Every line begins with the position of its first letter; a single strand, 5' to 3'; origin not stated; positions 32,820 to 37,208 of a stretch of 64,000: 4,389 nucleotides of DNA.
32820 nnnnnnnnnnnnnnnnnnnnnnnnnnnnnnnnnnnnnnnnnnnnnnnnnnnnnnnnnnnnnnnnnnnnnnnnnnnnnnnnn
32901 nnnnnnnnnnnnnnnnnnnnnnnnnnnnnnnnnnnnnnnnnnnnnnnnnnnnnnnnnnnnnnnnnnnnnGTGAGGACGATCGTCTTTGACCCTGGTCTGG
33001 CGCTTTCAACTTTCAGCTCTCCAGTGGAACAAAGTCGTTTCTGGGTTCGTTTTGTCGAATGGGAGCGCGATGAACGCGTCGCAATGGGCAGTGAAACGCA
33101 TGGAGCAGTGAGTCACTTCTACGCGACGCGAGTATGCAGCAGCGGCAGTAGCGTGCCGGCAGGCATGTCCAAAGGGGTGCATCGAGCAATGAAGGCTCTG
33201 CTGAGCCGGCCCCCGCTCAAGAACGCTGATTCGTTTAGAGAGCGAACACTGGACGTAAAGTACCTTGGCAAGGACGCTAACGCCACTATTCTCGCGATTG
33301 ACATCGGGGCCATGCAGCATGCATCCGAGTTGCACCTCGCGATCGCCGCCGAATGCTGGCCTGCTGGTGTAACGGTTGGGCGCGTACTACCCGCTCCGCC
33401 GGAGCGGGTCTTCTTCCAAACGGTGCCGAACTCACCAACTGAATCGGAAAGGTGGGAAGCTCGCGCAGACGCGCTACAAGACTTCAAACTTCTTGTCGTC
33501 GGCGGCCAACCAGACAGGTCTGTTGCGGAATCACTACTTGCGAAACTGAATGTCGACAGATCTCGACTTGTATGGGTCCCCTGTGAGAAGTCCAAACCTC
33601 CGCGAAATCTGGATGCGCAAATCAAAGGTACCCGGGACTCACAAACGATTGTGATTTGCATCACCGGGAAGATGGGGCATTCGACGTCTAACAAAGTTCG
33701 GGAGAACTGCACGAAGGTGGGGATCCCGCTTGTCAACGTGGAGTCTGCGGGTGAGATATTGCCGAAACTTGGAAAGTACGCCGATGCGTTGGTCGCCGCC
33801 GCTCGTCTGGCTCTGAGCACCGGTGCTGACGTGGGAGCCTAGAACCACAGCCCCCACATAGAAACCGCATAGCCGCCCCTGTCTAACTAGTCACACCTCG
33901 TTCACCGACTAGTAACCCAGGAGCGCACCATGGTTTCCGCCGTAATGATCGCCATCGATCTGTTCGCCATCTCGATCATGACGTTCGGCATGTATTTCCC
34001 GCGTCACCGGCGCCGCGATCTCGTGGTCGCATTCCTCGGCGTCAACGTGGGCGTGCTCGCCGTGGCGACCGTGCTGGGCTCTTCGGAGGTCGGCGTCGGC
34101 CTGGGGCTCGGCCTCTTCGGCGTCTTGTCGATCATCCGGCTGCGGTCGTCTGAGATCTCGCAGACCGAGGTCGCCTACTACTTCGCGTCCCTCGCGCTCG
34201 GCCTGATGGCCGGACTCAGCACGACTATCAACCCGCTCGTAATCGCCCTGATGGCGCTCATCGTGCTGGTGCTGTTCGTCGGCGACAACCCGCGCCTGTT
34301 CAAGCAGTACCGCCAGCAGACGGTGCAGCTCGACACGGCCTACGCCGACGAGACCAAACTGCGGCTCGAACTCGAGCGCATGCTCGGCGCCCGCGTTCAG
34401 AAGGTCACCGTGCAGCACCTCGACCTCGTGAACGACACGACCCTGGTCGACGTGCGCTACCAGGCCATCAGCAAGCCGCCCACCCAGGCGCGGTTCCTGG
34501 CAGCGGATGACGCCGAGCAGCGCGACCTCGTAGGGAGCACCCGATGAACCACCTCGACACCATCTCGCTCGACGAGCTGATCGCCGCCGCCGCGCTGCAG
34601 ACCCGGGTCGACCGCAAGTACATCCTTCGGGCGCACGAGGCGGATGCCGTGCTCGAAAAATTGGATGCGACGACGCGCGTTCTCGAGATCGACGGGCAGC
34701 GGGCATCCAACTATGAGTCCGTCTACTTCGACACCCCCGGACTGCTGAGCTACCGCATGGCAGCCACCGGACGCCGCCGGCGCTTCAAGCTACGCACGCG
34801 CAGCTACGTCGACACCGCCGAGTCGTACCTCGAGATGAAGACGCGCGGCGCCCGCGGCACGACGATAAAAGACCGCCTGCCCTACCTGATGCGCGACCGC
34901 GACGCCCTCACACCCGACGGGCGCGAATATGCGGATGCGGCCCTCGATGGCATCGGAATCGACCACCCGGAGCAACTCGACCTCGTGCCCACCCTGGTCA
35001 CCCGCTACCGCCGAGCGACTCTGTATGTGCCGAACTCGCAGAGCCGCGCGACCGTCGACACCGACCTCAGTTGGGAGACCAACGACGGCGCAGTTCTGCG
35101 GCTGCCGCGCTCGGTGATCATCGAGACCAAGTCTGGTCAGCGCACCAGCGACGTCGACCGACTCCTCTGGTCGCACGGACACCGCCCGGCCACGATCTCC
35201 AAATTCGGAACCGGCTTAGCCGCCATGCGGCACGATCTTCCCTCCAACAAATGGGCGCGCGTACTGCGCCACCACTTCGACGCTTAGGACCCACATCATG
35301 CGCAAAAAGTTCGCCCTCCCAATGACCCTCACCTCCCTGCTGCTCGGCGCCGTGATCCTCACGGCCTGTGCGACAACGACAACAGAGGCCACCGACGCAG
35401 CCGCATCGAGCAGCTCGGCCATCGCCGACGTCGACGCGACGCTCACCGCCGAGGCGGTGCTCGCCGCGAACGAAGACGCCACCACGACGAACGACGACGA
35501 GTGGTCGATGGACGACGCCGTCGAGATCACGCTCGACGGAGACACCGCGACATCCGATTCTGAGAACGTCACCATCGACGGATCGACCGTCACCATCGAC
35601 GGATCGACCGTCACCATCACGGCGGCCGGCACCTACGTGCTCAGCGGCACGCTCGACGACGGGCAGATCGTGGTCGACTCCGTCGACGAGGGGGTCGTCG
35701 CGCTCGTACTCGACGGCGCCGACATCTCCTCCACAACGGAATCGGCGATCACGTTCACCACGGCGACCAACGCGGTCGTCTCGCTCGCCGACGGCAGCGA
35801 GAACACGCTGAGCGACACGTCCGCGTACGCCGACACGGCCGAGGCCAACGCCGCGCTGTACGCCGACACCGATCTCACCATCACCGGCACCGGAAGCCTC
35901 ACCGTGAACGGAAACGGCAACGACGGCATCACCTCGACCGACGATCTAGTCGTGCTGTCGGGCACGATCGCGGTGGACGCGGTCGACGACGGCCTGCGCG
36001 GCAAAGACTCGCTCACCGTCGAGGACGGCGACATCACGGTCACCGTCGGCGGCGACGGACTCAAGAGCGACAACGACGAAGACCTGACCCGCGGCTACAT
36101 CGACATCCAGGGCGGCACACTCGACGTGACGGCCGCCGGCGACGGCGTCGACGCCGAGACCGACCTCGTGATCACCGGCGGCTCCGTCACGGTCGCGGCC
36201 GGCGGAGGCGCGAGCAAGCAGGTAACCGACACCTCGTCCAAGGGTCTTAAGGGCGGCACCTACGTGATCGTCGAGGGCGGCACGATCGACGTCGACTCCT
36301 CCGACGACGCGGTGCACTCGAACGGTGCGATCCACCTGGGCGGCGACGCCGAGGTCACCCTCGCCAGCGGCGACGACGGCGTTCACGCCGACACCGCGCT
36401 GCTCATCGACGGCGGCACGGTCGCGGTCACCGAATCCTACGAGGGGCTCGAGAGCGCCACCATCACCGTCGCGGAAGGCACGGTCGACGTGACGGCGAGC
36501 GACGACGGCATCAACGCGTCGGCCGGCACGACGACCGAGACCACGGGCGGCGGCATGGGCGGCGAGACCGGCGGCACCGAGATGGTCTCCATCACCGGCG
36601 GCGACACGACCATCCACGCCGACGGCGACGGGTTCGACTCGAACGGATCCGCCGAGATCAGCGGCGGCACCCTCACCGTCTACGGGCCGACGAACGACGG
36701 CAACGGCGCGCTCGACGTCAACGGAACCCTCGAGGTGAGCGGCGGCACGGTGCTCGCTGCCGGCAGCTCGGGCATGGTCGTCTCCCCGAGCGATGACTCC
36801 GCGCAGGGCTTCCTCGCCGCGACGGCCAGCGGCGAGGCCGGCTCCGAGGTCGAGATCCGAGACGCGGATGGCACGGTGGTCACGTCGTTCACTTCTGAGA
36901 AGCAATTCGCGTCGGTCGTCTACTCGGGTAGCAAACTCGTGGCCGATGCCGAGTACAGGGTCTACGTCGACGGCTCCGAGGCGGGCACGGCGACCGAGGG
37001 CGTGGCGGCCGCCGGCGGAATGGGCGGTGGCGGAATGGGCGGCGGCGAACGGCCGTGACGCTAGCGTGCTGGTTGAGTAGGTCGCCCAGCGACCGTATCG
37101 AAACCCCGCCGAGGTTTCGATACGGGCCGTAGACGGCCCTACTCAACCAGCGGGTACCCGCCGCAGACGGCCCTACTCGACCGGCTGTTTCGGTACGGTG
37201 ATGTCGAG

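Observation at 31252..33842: Translationally coupled ABC-ATPase (DUF3696-like tail) plus DUF2325-like protein: a two-gene module I cannot place in a described system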

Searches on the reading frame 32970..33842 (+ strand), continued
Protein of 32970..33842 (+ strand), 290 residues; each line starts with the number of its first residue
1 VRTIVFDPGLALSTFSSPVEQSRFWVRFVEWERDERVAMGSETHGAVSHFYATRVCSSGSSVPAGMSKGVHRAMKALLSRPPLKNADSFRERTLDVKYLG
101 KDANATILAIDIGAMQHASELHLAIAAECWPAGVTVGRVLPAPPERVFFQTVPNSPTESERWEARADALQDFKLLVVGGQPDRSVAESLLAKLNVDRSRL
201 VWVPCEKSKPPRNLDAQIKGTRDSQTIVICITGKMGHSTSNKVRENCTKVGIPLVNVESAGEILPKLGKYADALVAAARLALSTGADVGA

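Call 96: fold_search(model_id=the predicted structure, library=viral)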
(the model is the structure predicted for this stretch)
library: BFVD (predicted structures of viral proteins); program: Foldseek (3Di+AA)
matches with E <= 10: 773; with E <= 0.001: 0
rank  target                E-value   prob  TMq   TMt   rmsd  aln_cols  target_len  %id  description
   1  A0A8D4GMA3            8.0e-03  0.51  0.24  0.26  25.1       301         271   15  (no name in the UniProt tables at hand)
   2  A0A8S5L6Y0            1.1e-02  0.87  0.16  0.08   7.8       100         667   17  DNA ligase (NAD(+)) [Myoviridae sp. ctA4D8]
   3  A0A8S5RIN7            1.5e-02  0.99  0.26  0.16   6.9       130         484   10  DUF2325 domain-containing protein [virus sp. ctHG14]
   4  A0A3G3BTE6            2.2e-02  0.95  0.21  0.19   8.9       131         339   10  VP9a [Shelly headland virus]
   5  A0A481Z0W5            2.6e-02  0.80  0.19  0.09  11.6       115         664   17  DNA ligase (NAD(+)) [Mimivirus LCMiAC02]
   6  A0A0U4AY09            3.2e-02  0.96  0.23  0.22   6.4       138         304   11  (no name in the UniProt tables at hand)
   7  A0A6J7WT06            3.2e-02  0.95  0.23  0.18   7.8       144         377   16  Recombinase A [uncultured Caudovirales phage]
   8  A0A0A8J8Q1            4.3e-02  0.75  0.20  0.29  11.5       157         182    5  DUF2493 domain-containing protein [Ralstonia phage RSL2]
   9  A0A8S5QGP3            4.5e-02  0.89  0.22  0.16   4.9       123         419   14  Recombination and repair protein [Myoviridae sp. ctn8H20]
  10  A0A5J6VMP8            4.8e-02  0.97  0.26  0.14   5.4       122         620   12  Elongation factor Tu GTP binding domain protein [Megaviridae environmental sample]
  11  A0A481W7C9            4.8e-02  0.85  0.20  0.21   4.7       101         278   11  methenyltetrahydrofolate cyclohydrolase [Fusobacterium phage Fnu1]
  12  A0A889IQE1            4.8e-02  0.21  0.22  0.16  22.6       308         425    9  Uncharacterized protein [Burkholderia phage BCSR52]
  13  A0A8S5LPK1            5.4e-02  0.57  0.21  0.36   7.8       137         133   12  Deoxyribosyltransferase [Siphoviridae sp. ctoiW10]
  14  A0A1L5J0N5            6.1e-02  0.85  0.23  0.16   5.5       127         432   12  (no name in the UniProt tables at hand)
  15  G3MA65                6.9e-02  0.82  0.22  0.15   5.9       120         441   19  Gp324 [Bacillus phage G]
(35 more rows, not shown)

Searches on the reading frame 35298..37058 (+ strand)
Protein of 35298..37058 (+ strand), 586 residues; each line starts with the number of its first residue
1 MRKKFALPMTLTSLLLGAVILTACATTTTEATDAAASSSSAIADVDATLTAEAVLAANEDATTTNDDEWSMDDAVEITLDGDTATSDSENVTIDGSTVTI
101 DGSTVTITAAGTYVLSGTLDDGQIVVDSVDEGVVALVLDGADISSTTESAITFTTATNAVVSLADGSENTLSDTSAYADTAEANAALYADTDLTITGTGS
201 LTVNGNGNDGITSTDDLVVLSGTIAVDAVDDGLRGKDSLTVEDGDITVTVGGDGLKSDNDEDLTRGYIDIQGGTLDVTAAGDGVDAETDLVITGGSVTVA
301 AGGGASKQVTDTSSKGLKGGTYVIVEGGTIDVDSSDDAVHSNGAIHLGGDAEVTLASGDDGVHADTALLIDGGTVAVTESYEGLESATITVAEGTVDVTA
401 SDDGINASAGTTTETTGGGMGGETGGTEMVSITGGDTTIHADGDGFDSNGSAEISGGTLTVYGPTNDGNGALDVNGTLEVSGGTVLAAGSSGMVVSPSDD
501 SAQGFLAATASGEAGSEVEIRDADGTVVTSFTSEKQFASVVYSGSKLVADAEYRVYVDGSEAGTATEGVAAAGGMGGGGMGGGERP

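Call 10: search_protein_families(library=pfam, proteins=[window:35298-37058:+], max_evalue=0.01)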
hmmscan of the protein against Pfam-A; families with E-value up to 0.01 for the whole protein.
window:35298-37058:+ (586 aa): 1 family
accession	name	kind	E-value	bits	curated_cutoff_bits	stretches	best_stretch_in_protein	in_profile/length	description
PF14262.12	Cthe_2159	-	2.3e-90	302.9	25.8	2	101-361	1-262/262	Carbohydrate-binding domain-containing protein Cthe_2159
